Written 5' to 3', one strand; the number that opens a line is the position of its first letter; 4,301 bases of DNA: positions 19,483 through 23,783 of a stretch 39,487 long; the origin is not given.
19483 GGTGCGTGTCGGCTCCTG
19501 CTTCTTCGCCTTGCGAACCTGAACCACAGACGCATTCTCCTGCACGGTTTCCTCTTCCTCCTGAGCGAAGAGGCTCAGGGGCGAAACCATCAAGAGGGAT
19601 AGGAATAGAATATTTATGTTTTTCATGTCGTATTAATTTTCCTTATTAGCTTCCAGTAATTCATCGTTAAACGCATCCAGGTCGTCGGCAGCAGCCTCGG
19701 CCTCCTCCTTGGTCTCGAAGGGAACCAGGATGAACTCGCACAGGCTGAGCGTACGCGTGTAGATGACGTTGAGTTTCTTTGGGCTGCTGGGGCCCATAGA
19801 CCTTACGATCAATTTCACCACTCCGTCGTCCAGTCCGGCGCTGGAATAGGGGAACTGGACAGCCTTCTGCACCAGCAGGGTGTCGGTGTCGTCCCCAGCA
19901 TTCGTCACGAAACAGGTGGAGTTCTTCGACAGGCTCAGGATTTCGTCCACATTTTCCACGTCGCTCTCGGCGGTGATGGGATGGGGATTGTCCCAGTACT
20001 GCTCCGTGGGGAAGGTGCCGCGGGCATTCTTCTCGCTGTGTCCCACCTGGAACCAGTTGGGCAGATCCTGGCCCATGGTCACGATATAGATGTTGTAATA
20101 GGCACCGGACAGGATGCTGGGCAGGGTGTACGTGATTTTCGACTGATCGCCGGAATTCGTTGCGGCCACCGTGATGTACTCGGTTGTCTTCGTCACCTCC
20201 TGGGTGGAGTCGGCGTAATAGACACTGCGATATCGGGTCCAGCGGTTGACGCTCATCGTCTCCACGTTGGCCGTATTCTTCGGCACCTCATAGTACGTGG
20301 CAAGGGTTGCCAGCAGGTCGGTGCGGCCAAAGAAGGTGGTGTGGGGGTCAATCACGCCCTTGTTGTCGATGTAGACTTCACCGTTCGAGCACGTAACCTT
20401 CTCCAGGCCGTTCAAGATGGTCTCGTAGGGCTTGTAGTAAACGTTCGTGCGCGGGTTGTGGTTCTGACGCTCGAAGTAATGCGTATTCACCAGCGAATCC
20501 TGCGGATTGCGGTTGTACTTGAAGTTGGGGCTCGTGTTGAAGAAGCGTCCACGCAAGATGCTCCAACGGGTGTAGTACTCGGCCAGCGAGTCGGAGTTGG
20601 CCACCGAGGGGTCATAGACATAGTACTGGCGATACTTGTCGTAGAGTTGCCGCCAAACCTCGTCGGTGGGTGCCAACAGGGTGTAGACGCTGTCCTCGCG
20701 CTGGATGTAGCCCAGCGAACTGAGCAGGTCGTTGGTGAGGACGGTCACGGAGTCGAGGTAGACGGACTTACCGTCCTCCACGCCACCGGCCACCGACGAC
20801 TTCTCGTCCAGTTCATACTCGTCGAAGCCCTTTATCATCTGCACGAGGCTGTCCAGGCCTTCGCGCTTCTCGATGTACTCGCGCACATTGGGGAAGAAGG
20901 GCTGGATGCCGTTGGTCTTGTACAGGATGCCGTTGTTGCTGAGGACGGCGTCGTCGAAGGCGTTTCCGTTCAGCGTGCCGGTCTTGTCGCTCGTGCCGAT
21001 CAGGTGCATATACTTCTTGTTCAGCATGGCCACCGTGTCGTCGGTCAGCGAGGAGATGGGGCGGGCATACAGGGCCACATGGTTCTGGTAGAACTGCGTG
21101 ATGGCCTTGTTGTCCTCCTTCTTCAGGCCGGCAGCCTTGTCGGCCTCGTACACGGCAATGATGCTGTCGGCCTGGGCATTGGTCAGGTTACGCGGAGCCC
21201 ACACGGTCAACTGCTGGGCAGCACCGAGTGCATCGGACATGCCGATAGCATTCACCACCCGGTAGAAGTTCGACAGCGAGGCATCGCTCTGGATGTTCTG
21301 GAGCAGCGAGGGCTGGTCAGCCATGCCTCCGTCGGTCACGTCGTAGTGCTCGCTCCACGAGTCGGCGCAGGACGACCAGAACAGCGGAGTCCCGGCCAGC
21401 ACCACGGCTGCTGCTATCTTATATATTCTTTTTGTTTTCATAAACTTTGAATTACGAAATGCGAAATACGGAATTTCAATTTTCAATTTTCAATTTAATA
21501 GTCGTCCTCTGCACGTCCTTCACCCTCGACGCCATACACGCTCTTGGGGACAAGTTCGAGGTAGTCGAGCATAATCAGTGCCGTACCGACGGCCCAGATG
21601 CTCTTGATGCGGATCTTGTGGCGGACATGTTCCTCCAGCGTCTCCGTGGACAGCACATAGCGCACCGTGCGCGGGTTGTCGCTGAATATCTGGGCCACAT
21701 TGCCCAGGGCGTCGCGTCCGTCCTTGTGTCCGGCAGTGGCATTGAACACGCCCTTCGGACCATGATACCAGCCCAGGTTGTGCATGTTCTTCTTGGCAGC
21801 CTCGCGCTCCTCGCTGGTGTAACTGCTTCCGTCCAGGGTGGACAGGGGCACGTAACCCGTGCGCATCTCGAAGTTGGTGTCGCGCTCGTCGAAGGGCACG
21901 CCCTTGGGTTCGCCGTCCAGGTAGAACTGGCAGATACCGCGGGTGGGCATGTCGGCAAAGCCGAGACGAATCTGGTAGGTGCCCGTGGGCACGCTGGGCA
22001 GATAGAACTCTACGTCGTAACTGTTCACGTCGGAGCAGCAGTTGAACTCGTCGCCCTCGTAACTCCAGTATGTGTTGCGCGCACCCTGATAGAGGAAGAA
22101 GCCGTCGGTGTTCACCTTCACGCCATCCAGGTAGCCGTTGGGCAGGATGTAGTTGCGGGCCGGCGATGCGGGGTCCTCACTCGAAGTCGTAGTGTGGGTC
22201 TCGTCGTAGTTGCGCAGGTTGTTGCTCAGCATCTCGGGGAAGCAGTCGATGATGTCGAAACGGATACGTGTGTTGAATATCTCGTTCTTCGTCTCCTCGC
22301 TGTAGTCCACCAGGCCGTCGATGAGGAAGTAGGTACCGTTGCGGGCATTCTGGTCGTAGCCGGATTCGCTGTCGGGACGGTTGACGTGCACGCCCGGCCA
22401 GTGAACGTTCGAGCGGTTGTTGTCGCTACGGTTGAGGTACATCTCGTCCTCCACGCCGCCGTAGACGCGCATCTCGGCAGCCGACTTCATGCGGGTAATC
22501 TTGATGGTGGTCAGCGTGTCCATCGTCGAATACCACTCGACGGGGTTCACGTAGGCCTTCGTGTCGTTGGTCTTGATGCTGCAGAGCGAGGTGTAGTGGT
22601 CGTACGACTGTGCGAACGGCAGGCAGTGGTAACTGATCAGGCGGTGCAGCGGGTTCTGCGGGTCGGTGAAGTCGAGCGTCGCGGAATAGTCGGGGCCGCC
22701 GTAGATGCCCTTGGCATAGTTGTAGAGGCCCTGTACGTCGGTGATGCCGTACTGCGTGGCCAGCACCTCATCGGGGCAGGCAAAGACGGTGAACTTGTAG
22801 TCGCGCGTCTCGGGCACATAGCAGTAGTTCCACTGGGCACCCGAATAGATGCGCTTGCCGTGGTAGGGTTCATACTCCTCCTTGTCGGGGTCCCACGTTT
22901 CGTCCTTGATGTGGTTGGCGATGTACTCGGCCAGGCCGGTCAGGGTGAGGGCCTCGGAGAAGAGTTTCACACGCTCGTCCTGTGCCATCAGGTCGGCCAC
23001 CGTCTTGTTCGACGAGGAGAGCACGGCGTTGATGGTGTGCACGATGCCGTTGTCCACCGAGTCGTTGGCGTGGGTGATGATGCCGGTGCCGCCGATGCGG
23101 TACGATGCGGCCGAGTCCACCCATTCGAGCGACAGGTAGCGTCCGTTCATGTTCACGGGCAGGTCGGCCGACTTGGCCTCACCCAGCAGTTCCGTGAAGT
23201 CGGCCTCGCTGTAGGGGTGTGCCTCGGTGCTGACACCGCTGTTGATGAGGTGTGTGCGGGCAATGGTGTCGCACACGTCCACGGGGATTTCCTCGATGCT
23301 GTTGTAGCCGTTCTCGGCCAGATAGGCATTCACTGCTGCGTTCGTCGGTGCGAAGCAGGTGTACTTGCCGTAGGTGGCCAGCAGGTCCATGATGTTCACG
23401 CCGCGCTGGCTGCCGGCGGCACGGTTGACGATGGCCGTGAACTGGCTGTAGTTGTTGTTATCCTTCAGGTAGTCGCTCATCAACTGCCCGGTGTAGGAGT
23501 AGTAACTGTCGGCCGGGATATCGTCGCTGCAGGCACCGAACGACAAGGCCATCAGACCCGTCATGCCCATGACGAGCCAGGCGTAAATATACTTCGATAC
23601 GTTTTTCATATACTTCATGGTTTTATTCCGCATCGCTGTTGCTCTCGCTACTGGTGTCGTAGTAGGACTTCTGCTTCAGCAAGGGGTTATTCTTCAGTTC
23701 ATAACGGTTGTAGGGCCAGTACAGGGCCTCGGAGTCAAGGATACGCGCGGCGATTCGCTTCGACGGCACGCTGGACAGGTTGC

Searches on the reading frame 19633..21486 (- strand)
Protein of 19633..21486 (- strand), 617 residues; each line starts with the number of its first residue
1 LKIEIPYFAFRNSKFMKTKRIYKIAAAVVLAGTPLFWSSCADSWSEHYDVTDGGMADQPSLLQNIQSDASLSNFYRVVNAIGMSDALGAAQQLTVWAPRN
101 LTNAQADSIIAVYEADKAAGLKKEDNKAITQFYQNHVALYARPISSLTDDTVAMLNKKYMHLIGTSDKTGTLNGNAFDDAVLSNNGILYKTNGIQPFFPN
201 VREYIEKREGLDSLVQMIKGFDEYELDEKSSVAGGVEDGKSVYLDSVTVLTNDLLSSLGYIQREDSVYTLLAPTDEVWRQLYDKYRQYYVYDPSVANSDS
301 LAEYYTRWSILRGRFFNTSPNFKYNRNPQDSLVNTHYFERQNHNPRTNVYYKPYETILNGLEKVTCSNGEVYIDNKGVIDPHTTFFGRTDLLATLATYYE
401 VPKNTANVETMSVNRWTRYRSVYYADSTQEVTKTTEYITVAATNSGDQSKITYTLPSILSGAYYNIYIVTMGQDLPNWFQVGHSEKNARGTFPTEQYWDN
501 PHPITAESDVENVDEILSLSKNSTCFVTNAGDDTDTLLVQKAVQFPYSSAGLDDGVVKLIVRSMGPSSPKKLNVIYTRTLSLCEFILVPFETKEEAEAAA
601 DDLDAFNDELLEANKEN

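Call 30: search_protein_families(library=pfam, proteins=[window:19633-21486:-], max_evalue=0.00001)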
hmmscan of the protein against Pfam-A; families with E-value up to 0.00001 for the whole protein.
window:19633-21486:- (617 aa): 1 family
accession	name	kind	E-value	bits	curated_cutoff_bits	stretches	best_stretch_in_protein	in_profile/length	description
PF02469.27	Fasciclin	-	5.6e-08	33.5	22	0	70-175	2-100/123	Fasciclin domain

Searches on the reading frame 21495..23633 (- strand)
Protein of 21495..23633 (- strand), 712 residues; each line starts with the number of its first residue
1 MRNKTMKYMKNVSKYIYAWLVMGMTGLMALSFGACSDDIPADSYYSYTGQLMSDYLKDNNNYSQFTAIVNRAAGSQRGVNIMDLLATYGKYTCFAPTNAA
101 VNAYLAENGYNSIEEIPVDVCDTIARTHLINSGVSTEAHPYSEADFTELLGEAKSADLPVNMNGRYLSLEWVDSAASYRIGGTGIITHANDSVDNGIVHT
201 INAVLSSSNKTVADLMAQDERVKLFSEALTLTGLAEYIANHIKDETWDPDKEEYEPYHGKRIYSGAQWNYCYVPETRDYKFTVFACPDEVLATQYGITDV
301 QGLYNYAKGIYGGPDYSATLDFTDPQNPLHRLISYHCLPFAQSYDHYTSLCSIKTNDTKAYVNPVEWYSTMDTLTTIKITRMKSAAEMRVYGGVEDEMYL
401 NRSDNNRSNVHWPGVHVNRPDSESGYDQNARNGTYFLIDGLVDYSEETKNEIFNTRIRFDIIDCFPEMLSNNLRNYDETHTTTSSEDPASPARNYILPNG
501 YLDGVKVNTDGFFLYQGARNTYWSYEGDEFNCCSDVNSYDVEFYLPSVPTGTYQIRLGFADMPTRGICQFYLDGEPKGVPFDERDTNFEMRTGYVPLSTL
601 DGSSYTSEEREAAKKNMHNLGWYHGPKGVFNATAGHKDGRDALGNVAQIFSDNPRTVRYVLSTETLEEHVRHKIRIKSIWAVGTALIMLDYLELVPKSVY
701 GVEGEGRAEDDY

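Call 30: search_protein_families(library=pfam, proteins=[window:21495-23633:-], max_evalue=0.00001)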
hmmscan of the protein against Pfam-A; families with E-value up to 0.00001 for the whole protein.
window:21495-23633:- (712 aa): 1 family
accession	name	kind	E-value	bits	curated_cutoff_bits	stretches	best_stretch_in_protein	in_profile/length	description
PF02469.27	Fasciclin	-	1.4e-08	35.4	22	1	80-205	14-121/123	Fasciclin domain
